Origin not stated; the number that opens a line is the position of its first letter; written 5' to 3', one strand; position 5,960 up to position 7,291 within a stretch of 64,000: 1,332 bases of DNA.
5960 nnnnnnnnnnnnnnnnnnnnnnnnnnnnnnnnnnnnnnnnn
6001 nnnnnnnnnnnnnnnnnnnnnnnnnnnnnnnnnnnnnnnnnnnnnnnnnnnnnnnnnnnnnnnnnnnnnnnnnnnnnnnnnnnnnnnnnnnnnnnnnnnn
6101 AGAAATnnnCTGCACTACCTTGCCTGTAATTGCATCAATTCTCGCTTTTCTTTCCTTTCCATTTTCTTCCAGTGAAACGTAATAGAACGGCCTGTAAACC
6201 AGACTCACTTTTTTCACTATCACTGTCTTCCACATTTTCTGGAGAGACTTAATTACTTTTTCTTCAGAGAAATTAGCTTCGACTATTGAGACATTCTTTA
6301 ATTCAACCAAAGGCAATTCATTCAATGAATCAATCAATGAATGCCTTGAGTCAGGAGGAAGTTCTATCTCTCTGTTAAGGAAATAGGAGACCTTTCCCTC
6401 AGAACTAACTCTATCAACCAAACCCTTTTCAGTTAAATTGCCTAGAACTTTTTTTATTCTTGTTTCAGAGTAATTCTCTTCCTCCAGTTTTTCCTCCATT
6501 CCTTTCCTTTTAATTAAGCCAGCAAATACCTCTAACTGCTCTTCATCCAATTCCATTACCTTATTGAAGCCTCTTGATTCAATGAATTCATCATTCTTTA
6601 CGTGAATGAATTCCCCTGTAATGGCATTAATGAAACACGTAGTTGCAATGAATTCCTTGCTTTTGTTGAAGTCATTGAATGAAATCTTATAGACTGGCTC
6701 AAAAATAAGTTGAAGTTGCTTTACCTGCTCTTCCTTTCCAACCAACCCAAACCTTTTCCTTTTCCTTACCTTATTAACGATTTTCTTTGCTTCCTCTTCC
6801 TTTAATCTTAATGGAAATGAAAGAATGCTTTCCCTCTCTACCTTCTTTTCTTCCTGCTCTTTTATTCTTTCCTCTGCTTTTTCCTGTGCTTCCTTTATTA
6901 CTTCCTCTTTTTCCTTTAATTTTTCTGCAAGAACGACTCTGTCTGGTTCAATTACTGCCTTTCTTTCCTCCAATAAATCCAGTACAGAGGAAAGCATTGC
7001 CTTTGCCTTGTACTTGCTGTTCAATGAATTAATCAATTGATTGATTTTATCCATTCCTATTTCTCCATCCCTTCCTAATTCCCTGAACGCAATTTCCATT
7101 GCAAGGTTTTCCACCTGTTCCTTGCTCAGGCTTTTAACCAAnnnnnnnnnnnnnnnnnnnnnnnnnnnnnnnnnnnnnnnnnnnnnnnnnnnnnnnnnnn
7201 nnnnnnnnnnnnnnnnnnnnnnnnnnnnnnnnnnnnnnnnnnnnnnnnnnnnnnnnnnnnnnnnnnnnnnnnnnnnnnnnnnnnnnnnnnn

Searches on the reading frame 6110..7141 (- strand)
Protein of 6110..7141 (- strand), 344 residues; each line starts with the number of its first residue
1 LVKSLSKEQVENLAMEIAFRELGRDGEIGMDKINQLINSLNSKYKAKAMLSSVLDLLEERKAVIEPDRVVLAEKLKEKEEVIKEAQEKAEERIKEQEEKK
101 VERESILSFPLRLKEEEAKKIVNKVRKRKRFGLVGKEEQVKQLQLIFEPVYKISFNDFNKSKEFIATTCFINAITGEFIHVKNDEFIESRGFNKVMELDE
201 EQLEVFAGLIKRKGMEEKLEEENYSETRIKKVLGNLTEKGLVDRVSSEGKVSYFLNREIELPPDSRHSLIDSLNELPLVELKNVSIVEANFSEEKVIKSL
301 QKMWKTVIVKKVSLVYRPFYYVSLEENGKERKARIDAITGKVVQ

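Call 48: predict_structure(alignment_id=A2)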
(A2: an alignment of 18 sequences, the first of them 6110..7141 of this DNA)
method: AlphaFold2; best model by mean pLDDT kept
length: 344 residues; sequences in the alignment: 18
mean_pLDDT: 84.9   pTM: 0.65
mean pLDDT of the five models: 84.9, 83.2, 83.3, 82.4, 81.0
residues with pLDDT >= 90: 205; 70-90: 85; 50-70: 21; < 50: 33
segments of 3 or more residues with pLDDT < 50: 76-80, 82-85, 88-102, 215-222
pLDDT, mean of each block of 10 residues (from residue 1): 81 94 90 95 92 93 90 57 48 39 77 94 81 71 94 94 92 97 91 94 90 54 71 93 87 87 92 94 88 97 94 97 89 93 83
secondary structure, 60 per line:
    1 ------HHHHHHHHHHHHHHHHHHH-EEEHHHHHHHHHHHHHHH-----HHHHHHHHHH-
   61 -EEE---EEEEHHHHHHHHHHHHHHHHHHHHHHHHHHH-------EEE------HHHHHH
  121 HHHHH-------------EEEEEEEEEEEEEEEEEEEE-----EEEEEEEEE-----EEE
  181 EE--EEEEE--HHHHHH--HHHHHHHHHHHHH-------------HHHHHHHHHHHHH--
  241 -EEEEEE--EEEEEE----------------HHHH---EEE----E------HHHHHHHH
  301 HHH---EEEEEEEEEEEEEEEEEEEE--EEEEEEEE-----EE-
elements in order: H7-25 E27-29 H30-44 H50-59 E62-64 E68-71 H72-98 E106-108 H115-125 E139-158 E164-172 E178-182 E185-189 H192-197 H200-212 H226-238 E242-247 E250-255 H272-275 E279-281 H293-303 E307-326 E329-336

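Call 62: fold_search(model_id=the predicted structure, library=pdb)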
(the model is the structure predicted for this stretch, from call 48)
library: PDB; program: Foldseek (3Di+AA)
matches with E <= 10: 707; with E <= 0.001: 0
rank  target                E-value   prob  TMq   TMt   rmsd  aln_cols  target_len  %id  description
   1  3df8                  9.1e-02  0.98  0.16  0.44   5.8        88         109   15  The crystal structure of a possible HxlR family transcriptional factor from Thermoplasma volcanium GSS1 (released 2008-08-05)
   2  1mw8_X                1.1e-01  0.05  0.08  0.05  28.6       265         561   10  Crystal Structure of a Complex between H365R mutant of 67 kDA N-terminal fragment of E. coli DNA Topoisomerase I and 5 (released 2003-10-14)
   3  4ooi_B                1.5e-01  0.99  0.16  0.49   4.1        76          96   18  Reduced HlyU from Vibrio cholerae N16961 (released 2014-12-31)
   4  3lfk_B                1.6e-01  0.98  0.17  0.46   4.9        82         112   15  A reported archaeal mechanosensitive channel is a structural homolog of MarR-like transcriptional regulators (released 2010-04-14)
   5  2ia2_C                1.8e-01  0.14  0.14  0.18  18.1       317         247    9  The crystal structure of a putative transcriptional regulator RHA06195 from Rhodococcus sp. RHA1 (released 2006-10-10)
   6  1cy7                  2.2e-01  0.05  0.08  0.05  27.4       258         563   11  COMPLEX OF E.COLI DNA TOPOISOMERASE I WITH 5'-THYMIDINE MONOPHOSPHATE (released 2000-03-08)
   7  9fso_F                2.7e-01  0.85  0.16  0.18   9.5        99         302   20  Human RNA Polymerase III Class III Open Pre-initiation Complex 1 (OC1) (released 2025-01-15)
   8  6qfd_C                3.1e-01  0.98  0.15  0.43   5.1        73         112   22  The complex structure of hsRosR-S4 (vng0258/RosR-S4) (released 2019-07-10)
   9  3tgn_B                3.1e-01  0.98  0.14  0.31   4.1        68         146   15  Crystal Structure of the zinc-dependent MarR Family Transcriptional Regulator AdcR in the Zn(II)-bound State (released 2011-11-30)
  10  5icc                  3.3e-01  0.97  0.14  0.14   3.6        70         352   20  Crystal structure of (S)-norcoclaurine 6-O-methyltransferase with S-adenosyl-L-homocysteine (released 2016-06-08)
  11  5icg                  3.3e-01  0.96  0.16  0.17   3.7        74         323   18  Crystal structure of apo (S)-norcoclaurine 6-O-methyltransferase (released 2016-06-08)
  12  3pwt                  3.3e-01  0.05  0.09  0.06  27.0       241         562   10  Crystal structure of mutant E.coli topoisomerase IA (released 2010-12-29)
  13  9gdh_F                3.7e-01  0.06  0.09  0.04  27.0       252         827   10  RNAP-TopoI complex on long-overhang scaffold - orientation 2 (released 2025-11-05)
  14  4gyi                  4.1e-01  0.44  0.17  0.17  13.7       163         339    8  Crystal structure of the Rio2 kinase-ADP/Mg2+-phosphoaspartate complex from Chaetomium thermophilum (released 2012-10-17)
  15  4v5o_A7               4.4e-01  0.95  0.15  0.42   5.5        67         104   18  CRYSTAL STRUCTURE OF THE EUKARYOTIC 40S RIBOSOMAL SUBUNIT IN COMPLEX WITH INITIATION FACTOR 1. (released 2014-07-09)
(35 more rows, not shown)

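Call 64: find_homologous_proteins(query=A2, max_evalue=0.001)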
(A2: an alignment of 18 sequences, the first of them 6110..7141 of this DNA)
Query A2 (18 sequences) (344 aa, profile of the alignment): 1 proteins with E <= 0.001 among 8000 candidates.
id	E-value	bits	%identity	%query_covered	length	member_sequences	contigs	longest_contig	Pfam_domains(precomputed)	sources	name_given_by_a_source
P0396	1.1e-19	89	28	66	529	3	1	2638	PF01935.24,PF05872.19,PF00004.36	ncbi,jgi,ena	-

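Call 66: search_protein_families(library=pfam, alignment_id=A2, max_evalue=1)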
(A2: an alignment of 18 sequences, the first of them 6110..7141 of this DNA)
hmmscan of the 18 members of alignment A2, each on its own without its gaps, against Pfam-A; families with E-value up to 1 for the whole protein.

A. member 1, window:6110-7141:- (344 aa): 5 families
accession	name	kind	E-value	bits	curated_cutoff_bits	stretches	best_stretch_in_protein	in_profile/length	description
PF03413.25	PepSY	-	7.6e-05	23.4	24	2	285-342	9-56/60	Peptidase propeptide and YPEB domain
PF01978.25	TrmB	-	0.0021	18.3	25.6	1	195-248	3-58/68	Sugar-specific transcriptional regulator TrmB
PF13463.12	HTH_27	-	0.11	13.2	22.2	1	223-248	29-54/68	Winged helix DNA-binding domain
PF18213.6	SUB1_ProdP9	-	0.42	10.9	25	0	30-72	38-79/80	SUB1 protease Prodomain ProdP9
PF05130.17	FlgN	-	0.99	10.2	30.5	0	30-104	1-74/147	FlgN protein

B. families by the number of members that match (of 18 scanned): 79 families (the first 25 are shown)
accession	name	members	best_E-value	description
PF01978.25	TrmB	14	6.2e-08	Sugar-specific transcriptional regulator TrmB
PF03413.25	PepSY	13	1e-07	Peptidase propeptide and YPEB domain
PF09339.16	HTH_IclR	8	4.6e-06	IclR helix-turn-helix domain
PF13463.12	HTH_27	5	8.7e-05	Winged helix DNA-binding domain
PF01047.28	MarR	5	0.00024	MarR family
PF12802.13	MarR_2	5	0.00056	MarR family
PF22381.2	Staph_reg_Sar_Rot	5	0.00085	Transcriptional regulator SarA/Rot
PF14394.12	DUF4423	5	0.0017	Domain of unknown function (DUF4423)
PF21984.2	DnaD_N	5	0.0078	DnaD N-terminal domain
PF08100.18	Dimerisation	5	0.013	O-methyltransferase dimerisation domain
PF11829.13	DUF3349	5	0.022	Protein of unknown function (DUF3349)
PF03965.22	Penicillinase_R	4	3.8e-05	Penicillinase repressor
PF13412.12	HTH_24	4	8.4e-05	Winged helix-turn-helix DNA-binding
PF24406.1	nSTAND_NTPase4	4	9e-05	Novel STAND NTPase 4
PF02002.24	TFIIE_alpha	4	0.004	TFIIE alpha subunit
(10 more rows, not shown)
